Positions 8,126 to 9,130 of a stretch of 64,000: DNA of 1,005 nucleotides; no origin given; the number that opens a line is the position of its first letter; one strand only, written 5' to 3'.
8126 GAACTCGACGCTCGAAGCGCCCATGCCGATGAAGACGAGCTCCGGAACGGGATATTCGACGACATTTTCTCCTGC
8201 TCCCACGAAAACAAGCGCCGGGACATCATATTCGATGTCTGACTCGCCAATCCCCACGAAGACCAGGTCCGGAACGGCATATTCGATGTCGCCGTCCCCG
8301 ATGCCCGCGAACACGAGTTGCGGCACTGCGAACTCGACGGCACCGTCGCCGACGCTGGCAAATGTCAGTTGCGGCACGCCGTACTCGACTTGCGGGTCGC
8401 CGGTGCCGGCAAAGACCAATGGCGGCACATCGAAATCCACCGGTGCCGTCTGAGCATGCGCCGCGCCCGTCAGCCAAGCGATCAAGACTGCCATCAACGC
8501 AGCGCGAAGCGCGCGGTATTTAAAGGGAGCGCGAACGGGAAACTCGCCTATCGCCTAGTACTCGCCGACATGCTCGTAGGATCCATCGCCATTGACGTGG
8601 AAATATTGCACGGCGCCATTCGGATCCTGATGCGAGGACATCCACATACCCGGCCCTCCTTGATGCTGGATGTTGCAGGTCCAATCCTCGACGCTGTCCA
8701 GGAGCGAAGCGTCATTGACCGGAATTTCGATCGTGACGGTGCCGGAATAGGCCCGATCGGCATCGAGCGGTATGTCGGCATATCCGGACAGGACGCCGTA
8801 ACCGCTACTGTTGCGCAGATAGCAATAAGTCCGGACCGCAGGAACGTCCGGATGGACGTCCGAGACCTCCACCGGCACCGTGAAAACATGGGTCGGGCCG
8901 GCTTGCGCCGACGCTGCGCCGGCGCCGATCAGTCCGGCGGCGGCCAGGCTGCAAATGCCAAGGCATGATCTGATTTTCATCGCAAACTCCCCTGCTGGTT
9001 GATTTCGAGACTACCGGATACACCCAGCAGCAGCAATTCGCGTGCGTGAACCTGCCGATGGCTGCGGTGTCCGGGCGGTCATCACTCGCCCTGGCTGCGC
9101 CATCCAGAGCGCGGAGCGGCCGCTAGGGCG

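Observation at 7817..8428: Exported protein made of 12 tandem 17-residue strand-turn-strand repeats (51-bp period)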

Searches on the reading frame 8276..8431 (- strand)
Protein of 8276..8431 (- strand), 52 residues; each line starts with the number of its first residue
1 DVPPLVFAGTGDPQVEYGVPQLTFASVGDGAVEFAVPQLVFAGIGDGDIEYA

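Call 37: search_protein_representatives(alignment_id=A3)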
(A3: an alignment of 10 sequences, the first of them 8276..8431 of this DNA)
Query: 10 sequences, 52 profile positions. Proteins with E-value up to 0.001 (for the whole library): 23; up to 1e-10: 7; up to 1e-30: 1. The best 23 are listed.
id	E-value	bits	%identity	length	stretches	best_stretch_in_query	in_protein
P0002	1.4e-78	274.1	-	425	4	1-47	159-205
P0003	2.7e-21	90.7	-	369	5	2-46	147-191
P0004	6.4e-19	83.1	-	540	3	1-47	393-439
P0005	1.9e-16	75.1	-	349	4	1-45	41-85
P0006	1.7e-14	68.9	-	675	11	1-41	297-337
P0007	1.4e-13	66.0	-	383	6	1-46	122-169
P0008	1.3e-11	59.7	-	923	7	3-51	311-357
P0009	7.0e-10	54.1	-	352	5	2-44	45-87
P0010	4.8e-07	45.1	-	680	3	3-51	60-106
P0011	1.1e-06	43.9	-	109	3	2-48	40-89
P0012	5.5e-06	41.7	-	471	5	2-44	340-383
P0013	1.0e-05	40.8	-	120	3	2-47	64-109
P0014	2.0e-05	39.9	-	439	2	1-47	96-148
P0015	2.2e-05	39.7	-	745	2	2-47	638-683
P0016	3.7e-05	39.0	-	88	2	4-49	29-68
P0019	2.0e-04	36.6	-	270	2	1-48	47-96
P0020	2.8e-04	36.2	-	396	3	2-50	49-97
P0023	5.6e-04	35.2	-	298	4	1-44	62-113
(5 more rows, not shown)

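Call 40: search_protein_families(library=pfam, proteins=[P0003, P0004, P0005, P0007, P0009, P0012, P0015, P0019, P0020], max_evalue=0.1)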
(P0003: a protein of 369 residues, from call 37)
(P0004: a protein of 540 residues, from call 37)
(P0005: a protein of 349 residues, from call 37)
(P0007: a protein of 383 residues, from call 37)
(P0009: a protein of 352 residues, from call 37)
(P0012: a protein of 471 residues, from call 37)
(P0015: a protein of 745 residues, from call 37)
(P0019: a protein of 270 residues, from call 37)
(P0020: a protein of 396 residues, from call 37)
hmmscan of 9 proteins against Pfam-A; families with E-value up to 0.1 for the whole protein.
P0003 (369 aa): 0 families

P0004 (540 aa): 1 family
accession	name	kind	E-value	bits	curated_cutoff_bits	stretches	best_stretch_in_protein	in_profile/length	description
PF03099.24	BPL_LplA_LipB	-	0.0028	18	21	0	441-471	101-131/133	Biotin/lipoate A/B protein ligase family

P0005 (349 aa): 1 family
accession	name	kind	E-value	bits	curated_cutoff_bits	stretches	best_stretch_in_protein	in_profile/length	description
PF18588.6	WcbI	-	0.0037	17.4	29.2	0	106-127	78-99/205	Polysaccharide biosynthesis enzyme WcbI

P0007 (383 aa): 0 families

P0009 (352 aa): 0 families

P0012 (471 aa): 2 families
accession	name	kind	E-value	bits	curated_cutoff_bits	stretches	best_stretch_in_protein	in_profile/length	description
PF18253.6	HipN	-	0.0034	17.5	23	0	279-291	17-29/42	Hsp70-interacting protein N N-terminal domain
PF18291.6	HU-HIG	-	0.0096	16.4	26.2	0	257-273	64-80/125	HU domain fused to wHTH, Ig, or Glycine-rich motif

P0015 (745 aa): 1 family
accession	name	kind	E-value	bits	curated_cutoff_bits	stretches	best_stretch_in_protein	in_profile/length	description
PF25788.1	Ig_Rha78A_N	-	0.0045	17.7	27.4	1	538-622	17-97/105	Rha78A-like, N-terminal immunoglobulin domain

P0019 (270 aa): 0 families

P0020 (396 aa): 1 family
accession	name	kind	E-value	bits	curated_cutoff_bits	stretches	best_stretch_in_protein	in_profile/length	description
PF19291.4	TREH_N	-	0.035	13.8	23.1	0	164-206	122-163/211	Trehalase-like, N-terminal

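Call 41: search_protein_families(library=ncbifam, proteins=[P0003, P0004, P0005, P0007, P0009, P0012, P0015, P0019, P0023], max_evalue=0.1)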
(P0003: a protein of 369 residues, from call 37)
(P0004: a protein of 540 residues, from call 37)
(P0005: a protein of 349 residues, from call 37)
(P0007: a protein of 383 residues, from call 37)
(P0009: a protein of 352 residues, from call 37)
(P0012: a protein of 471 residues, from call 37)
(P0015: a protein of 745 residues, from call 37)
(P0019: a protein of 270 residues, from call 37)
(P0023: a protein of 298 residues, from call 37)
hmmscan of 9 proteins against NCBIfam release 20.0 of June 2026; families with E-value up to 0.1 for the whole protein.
P0003 (369 aa): 1 family
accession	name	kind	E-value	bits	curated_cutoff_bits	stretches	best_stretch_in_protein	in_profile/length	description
TIGR01624.1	LRP1_Cterm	paralog_domain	0.02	14.8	36.4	0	72-87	29-44/50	LRP1 C-terminal domain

P0004 (540 aa): 0 families

P0005 (349 aa): 1 family
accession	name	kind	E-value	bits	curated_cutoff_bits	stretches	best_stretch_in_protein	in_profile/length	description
NF010400.0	PRK13825.1-4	subfamily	0.023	13.7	608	0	118-163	109-156/387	conjugal transfer protein TraB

P0007 (383 aa): 0 families

P0009 (352 aa): 1 family
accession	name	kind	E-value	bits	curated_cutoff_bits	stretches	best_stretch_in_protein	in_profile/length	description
TIGR04183.1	Por_Secre_tail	domain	0.00045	20.1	23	1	293-340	20-63/72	T9SS type A sorting domain-containing protein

P0012 (471 aa): 0 families

P0015 (745 aa): 0 families

P0019 (270 aa): 0 families

P0023 (298 aa): 0 families

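Call 58: find_homologous_proteins(query=A4, max_evalue=0.001)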
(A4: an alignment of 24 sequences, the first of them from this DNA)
Query A4 (24 sequences): 3304 candidates shared short words with the query, none scored E <= 0.001.

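Call 59: list_cluster_members(proteins=[P0003, P0004, P0005, P0007, P0009, P0012, P0015, P0019, P0020, P0023])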
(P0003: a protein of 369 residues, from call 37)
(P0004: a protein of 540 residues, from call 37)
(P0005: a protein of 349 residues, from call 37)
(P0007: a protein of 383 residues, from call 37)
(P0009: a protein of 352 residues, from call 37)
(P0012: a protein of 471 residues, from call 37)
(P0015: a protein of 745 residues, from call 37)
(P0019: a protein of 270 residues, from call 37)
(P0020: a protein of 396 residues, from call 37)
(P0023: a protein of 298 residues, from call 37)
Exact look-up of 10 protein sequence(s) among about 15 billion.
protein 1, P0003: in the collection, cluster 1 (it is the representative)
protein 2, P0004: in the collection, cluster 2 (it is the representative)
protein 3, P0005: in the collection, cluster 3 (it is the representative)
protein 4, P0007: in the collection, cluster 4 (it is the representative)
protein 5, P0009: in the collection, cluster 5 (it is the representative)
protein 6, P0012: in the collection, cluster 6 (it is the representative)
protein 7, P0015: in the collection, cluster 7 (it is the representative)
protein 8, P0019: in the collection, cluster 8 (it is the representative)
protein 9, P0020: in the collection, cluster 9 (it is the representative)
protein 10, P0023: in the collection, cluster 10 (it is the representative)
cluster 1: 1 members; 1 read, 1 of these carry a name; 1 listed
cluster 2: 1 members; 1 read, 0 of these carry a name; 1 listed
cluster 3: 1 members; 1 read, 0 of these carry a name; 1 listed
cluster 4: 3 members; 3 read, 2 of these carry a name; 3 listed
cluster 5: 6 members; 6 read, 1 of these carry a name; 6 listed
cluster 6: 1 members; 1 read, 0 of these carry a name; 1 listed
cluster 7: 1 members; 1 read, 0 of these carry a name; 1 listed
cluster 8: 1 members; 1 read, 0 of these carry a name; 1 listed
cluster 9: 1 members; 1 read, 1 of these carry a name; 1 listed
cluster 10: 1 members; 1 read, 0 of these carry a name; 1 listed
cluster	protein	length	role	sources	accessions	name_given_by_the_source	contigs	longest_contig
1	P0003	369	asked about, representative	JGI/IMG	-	hypothetical protein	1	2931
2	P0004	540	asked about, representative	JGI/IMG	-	-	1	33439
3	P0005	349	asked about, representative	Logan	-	-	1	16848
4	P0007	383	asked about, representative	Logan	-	-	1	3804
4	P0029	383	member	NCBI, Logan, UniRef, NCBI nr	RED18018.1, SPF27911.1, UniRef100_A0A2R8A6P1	hypothetical protein POI8812_00206 [Pontivivens insulae] | Uncharacterized protein n=2 Tax=Pontivivens insulae TaxID=1639689 RepID=A0A2R8A6P1_9RHOB | hypothetical protein DFR53_0207 [Pontivivens insulae]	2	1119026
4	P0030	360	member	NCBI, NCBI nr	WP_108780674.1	hypothetical protein [Pontivivens insulae]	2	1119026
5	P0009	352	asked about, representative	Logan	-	-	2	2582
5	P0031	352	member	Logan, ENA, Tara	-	strand:+ start:5914 stop:6972 length:1059 start_codon:yes stop_codon:yes ...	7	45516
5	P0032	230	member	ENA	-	-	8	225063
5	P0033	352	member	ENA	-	-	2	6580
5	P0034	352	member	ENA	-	-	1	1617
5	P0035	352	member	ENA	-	-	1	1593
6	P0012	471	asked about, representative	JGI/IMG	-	-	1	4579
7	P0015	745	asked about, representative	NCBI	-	-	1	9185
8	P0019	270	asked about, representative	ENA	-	-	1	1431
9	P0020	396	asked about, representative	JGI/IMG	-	hypothetical protein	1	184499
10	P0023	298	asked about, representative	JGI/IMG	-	-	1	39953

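Call 61: find_encoding_contigs(protein=P0020, flank=8000, max_places=2)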
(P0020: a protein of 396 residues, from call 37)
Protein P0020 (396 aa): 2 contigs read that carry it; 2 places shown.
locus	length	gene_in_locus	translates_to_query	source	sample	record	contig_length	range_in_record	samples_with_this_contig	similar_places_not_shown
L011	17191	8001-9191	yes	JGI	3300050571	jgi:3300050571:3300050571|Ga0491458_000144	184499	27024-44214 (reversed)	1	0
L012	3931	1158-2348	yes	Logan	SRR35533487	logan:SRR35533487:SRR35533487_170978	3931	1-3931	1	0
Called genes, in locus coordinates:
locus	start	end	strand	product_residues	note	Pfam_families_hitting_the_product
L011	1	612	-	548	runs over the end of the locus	PF19192:Response_reg_2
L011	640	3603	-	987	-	PF13589:HATPase_c_3, PF19191:HEF_HK, PF02518:HATPase_c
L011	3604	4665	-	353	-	PF00145:DNA_methylase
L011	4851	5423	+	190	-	-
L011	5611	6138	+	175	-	-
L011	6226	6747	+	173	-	PF00583:Acetyltransf_1, PF13508:Acetyltransf_7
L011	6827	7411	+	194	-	PF24885:TPR_NPHP3 (faint), PF13424:TPR_12 (weak)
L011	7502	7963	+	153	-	-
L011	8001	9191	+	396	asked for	-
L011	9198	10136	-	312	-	-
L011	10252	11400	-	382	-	-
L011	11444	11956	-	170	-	PF09351:DUF1993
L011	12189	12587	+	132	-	-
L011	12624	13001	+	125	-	-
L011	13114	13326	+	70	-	PF03831:YjdM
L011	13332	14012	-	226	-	PF01965:DJ-1_PfpI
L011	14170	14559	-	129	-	PF21112:CsgH (weak)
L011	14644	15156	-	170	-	-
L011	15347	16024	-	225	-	-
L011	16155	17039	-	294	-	-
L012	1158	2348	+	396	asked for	-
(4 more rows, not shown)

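Call 63: find_encoding_contigs(protein=P0023, flank=8000, max_places=2)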
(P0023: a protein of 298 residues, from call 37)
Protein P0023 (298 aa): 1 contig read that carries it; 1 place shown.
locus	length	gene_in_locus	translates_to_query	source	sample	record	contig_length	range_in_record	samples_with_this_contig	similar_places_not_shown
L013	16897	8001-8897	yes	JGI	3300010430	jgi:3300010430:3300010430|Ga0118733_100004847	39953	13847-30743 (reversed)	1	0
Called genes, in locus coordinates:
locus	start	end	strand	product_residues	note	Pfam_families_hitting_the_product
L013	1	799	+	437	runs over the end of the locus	-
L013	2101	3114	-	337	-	PF12697:Abhydrolase_6 (weak)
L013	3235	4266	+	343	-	PF12833:HTH_18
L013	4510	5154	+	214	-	PF10026:DUF2268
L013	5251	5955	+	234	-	PF00589:Phage_integrase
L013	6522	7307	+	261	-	-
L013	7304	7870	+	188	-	-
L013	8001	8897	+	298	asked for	-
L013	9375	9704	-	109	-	PF00665:rve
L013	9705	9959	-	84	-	PF13276:HTH_21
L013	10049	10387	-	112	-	-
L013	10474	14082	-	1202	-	-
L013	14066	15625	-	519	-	-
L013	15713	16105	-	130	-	PF08239:SH3_3 (weak)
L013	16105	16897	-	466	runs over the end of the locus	PF00092:VWA, PF13519:VWA_2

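Call 64: find_encoding_contigs(protein=P0005, flank=8000, max_places=2)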
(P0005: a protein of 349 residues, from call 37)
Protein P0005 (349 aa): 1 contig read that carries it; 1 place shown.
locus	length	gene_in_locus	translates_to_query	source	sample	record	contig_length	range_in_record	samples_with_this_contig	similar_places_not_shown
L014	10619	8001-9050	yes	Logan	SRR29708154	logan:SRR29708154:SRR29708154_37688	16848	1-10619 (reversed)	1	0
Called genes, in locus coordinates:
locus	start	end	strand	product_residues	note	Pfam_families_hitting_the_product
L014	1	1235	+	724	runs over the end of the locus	PF10459:Peptidase_S46, PF00089:Trypsin (faint), PF13365:Trypsin_2 (faint)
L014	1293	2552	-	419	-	-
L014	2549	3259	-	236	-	PF13191:AAA_16 (weak), PF02463:SMC_N (faint), PF00005:ABC_tran, PF13304:AAA_21 (faint)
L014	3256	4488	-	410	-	PF12704:MacB_PCD, PF02687:FtsX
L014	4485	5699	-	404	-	PF12704:MacB_PCD, PF02687:FtsX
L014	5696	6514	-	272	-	PF17131:TP_0789-like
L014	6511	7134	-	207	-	PF00440:TetR_N, PF16859:TetR_C_11 (faint), PF13977:TetR_C_6, PF16925:TetR_C_13 (weak)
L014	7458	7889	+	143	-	-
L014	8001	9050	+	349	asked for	-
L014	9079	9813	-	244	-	-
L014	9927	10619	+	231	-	?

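Call 67: find_encoding_contigs(protein=P0029, flank=8000, max_places=2)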
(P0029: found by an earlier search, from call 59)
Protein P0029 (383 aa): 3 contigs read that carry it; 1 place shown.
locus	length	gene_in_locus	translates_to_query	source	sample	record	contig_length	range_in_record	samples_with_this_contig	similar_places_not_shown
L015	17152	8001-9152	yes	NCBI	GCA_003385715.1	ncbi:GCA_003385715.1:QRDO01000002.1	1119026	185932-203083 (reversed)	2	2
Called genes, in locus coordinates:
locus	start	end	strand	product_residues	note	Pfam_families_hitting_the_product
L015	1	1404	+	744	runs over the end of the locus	PF06808:DctM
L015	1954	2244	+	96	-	-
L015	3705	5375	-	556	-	-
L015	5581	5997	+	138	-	-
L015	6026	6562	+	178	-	-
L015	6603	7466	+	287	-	-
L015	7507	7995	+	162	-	-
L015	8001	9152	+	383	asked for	-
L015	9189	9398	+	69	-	-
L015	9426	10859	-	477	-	-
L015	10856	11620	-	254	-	PF13489:Methyltransf_23 (weak)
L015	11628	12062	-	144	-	PF04138:GtrA_DPMS_TM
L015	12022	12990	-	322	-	PF00535:Glycos_transf_2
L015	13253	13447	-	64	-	-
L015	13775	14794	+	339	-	PF01547:SBP_bac_1, PF13531:SBP_bac_11, PF13416:SBP_bac_8, PF13343:SBP_bac_6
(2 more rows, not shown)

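Call 99: search_protein_families(library=pfam, proteins=[L011:14647-15156:-, L011:14173-14559:-, L011:15350-16024:-, L011:16158-17039:-, L011:9201-10136:-, L011:10255-11400:-], max_evalue=0.01)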
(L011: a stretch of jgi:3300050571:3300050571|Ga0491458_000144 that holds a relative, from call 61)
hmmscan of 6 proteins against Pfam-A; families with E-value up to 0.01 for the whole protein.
L011:14647-15156:- (170 aa): 1 family
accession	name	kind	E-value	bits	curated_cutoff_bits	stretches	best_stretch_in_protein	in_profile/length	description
PF07012.17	Curlin_rpt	-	5.9e-27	93.7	20.7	6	70-103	1-34/34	Curlin associated repeat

L011:14173-14559:- (129 aa): 1 family
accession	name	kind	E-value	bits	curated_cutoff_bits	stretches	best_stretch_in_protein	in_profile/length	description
PF21112.3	CsgH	-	1.3e-05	25.5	27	1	58-113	22-78/88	CsgH protein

L011:15350-16024:- (225 aa): 0 families

L011:16158-17039:- (294 aa): 0 families

L011:9201-10136:- (312 aa): 0 families

L011:10255-11400:- (382 aa): 0 families

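Call 104: find_encoding_contigs(protein=P0031, flank=5000, max_places=1)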
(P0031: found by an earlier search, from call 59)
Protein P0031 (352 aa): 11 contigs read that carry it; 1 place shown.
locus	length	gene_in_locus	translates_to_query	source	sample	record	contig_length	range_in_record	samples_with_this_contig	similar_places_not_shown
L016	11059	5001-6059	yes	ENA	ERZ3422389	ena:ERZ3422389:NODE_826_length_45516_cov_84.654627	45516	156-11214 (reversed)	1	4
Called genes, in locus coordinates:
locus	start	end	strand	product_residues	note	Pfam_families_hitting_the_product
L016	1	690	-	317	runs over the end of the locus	PF02470:MlaD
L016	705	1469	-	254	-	PF00005:ABC_tran, PF13304:AAA_21 (weak)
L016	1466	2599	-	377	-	PF13466:STAS_2, PF02405:MlaE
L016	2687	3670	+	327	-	PF02746:MR_MLE_N, PF13378:MR_MLE_C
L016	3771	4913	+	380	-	PF00144:Beta-lactamase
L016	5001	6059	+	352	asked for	-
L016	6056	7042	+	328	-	-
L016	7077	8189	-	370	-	-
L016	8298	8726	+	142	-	PF03061:4HBT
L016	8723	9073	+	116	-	PF04241:DUF423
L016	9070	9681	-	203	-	-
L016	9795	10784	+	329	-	PF00561:Abhydrolase_1, PF12146:Hydrolase_4, PF12697:Abhydrolase_6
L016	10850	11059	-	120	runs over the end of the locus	?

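Call 105: find_encoding_contigs(protein=P0003, flank=5000, max_places=1)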
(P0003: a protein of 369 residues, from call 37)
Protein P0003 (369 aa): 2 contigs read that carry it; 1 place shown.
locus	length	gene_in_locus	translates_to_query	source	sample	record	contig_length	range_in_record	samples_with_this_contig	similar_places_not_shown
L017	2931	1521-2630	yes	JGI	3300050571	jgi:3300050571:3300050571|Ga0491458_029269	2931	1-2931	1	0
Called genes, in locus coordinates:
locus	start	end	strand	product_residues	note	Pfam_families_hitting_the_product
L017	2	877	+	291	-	?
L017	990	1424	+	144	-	-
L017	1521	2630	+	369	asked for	-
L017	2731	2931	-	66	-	?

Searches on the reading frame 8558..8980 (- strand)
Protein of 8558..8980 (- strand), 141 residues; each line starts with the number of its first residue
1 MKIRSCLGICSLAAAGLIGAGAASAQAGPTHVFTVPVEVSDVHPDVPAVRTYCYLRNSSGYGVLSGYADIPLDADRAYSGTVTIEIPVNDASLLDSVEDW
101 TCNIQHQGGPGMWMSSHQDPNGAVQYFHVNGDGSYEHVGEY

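Call 5: search_protein_families(library=pfam, proteins=[window:8558-8980:-], max_evalue=1)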
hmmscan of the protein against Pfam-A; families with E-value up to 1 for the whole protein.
window:8558-8980:- (141 aa): 0 families

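Call 6: search_protein_families(library=ncbifam, proteins=[window:8558-8980:-], max_evalue=1)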
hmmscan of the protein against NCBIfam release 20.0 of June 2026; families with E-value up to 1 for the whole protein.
window:8558-8980:- (141 aa): 1 family
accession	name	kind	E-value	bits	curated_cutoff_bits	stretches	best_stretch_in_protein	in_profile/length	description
NF006900.1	PRK09390.1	equivalog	0.26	10.8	255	1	63-99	81-118/203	response regulator FixJ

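Call 33: search_solved_structures(query=window:8558-8980:-, max_evalue=10)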
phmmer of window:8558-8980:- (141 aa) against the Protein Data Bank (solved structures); distinct sequences matched with E-value up to 10: 3.
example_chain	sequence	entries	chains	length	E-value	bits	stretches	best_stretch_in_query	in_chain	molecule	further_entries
7tfs_A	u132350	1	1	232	0.17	15.3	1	76-124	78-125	Cytochrome c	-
4of6_A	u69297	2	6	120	0.66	13.4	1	84-116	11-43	Protein SYG-1, isoform b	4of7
6akd_A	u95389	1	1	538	2.5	11.5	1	12-95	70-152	AMP-dependent synthetase and ligase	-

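Call 44: find_homologous_proteins(query=window:8558-8980:-)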
Query window:8558-8980:- (141 aa): 4 proteins with E <= 0.001 among 117 candidates.
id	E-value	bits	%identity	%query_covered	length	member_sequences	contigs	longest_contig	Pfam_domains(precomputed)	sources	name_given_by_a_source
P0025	9.3e-83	294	91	100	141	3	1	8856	-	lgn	-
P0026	8.6e-75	268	82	100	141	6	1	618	-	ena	-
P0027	2.8e-66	240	71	100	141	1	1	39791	-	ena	-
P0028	4.4e-54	201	66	100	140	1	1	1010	-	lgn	-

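Call 45: find_encoding_contigs(protein=P0027, flank=10000, max_places=3)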
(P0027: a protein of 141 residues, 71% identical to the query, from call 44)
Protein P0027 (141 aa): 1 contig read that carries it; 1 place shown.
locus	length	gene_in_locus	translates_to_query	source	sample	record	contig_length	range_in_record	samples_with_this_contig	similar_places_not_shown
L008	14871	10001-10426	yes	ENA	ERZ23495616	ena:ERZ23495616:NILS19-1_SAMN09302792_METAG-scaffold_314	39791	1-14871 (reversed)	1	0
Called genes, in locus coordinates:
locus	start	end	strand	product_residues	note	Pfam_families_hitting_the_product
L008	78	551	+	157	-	PF00857:Isochorismatase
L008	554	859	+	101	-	PF00857:Isochorismatase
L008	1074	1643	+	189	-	PF02627:CMD (weak)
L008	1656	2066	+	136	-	PF07080:DUF1348, PF12680:SnoaL_2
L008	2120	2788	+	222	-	PF12973:Cupin_7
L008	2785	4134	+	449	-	PF03486:HI0933_like (faint), PF07992:Pyr_redox_2, PF13450:NAD_binding_8 (faint), PF13738:Pyr_redox_3, PF00070:Pyr_redox, PF02852:Pyr_redox_dim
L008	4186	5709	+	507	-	PF00989:PAS, PF08448:PAS_4, PF13188:PAS_8 (faint), PF13426:PAS_9, PF00512:HisKA, PF02518:HATPase_c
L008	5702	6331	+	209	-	PF00072:Response_reg, PF06490:FleQ (weak), PF08281:Sigma70_r4_2 (weak), PF00196:GerE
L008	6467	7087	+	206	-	PF02798:GST_N, PF13417:GST_N_3, PF13409:GST_N_2, PF00043:GST_C, PF14497:GST_C_3 (weak), PF13410:GST_C_2 (weak)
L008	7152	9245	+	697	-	PF01243:PNPOx_N (weak), PF00175:NAD_binding_1, PF00111:Fer2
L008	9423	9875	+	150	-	PF13610:DDE_Tnp_IS240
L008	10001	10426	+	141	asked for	-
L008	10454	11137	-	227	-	-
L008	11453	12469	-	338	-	-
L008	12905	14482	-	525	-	PF00535:Glycos_transf_2, PF13641:Glyco_tranf_2_3, PF13632:Glyco_trans_2_3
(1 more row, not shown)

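Call 46: find_encoding_contigs(protein=P0025, flank=10000, max_places=3)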
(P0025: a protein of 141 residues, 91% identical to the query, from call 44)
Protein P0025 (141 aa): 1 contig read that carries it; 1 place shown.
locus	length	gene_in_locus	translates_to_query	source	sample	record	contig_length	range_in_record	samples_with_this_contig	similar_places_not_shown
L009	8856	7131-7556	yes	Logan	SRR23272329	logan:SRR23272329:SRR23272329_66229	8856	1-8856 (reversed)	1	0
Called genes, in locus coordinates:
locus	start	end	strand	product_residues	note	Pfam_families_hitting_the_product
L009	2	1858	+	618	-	?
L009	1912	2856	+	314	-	PF00561:Abhydrolase_1, PF12146:Hydrolase_4, PF12697:Abhydrolase_6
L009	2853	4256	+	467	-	PF07690:MFS_1, PF00083:Sugar_tr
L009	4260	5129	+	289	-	PF00561:Abhydrolase_1, PF12146:Hydrolase_4, PF12697:Abhydrolase_6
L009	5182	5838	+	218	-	-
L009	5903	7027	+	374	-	PF00070:Pyr_redox (weak), PF01266:DAO, PF03486:HI0933_like (faint), PF07992:Pyr_redox_2 (weak), PF13450:NAD_binding_8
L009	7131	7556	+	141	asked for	-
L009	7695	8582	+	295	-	-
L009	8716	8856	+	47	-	?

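Call 47: find_encoding_contigs(protein=P0028, flank=5000, max_places=3)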
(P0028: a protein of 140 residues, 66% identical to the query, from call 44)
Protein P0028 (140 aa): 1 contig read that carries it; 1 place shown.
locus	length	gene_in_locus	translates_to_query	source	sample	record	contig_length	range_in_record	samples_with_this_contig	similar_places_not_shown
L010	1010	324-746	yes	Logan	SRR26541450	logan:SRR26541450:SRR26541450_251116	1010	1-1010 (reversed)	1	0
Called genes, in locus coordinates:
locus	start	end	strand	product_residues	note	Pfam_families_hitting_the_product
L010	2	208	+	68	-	?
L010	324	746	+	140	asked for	-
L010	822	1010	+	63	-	?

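Call 87: search_solved_structures(query=A7, max_evalue=10)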
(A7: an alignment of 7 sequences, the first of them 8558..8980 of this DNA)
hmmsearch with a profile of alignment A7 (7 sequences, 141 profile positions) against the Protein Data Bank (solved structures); distinct sequences matched with E-value up to 10: 5.
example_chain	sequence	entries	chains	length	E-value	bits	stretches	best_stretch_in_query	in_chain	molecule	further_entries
6t5s_A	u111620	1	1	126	0.41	13.9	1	94-132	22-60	Lysozyme C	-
5bmu_A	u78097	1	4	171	0.49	13.7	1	80-116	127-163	Eukaryotic translation elongation factor 1 epsilon-1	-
2uz8_A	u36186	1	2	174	0.55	13.5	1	80-116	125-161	EUKARYOTIC TRANSLATION ELONGATION FACTOR 1 EPSILON-1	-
4bvx_B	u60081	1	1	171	0.57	13.5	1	80-116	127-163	EUKARYOTIC TRANSLATION ELONGATION FACTOR 1 EPSILON-1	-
6t6c_A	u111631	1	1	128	0.97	12.7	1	94-132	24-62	Lysozyme C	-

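Call 88: search_protein_families(library=pfam, alignment_id=A7, max_evalue=1)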
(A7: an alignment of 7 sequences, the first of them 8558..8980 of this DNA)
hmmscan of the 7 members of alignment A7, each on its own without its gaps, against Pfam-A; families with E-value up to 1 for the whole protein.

A. member 1, window:8558-8980:- (141 aa): 0 families

B. families by the number of members that match (of 7 scanned): 5 families
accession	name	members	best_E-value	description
PF19407.5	DUF5979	1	0.00073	Domain of unknown function (DUF5979)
PF08177.16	SspN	1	0.044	Small acid-soluble spore protein N family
PF12821.13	ThrE_2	1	0.073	Threonine/Serine exporter, ThrE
PF12393.13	Dr_adhesin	1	0.098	Dr family adhesin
PF20497.3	SWI-SNF_Ssr4_C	1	0.13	SWI/SNF and RSC complexes subunit Ssr4 C-terminal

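Call 101: find_related_loci(query=A7, collection=metagenome_contigs, flank=6000)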
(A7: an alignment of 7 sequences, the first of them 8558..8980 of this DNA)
Query A7 (141 aa) in metagenome_contigs; peptide patterns used: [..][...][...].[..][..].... (x = any residue, [..] = any of these).
142 stretches matched a pattern, but none encodes a relative of the query by tblastn (E <= 1e-3).

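Call 103: find_related_loci(query=A9, collection=metagenome_contigs, flank=5000)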
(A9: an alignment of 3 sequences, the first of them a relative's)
Query A9 (334 aa) in metagenome_contigs; peptide patterns used: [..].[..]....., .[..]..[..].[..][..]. (x = any residue, [..] = any of these).
153 stretches matched a pattern, but none encodes a relative of the query by tblastn (E <= 1e-3).

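Call 113: search_solved_structures(query=A9, max_evalue=1)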
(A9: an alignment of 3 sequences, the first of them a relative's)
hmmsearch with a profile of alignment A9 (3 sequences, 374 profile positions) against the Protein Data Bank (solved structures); distinct sequences matched with E-value up to 1: 1.
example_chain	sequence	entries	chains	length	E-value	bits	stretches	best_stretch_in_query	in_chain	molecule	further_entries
3v7n_A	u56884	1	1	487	0.21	13.4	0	221-274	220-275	Threonine synthase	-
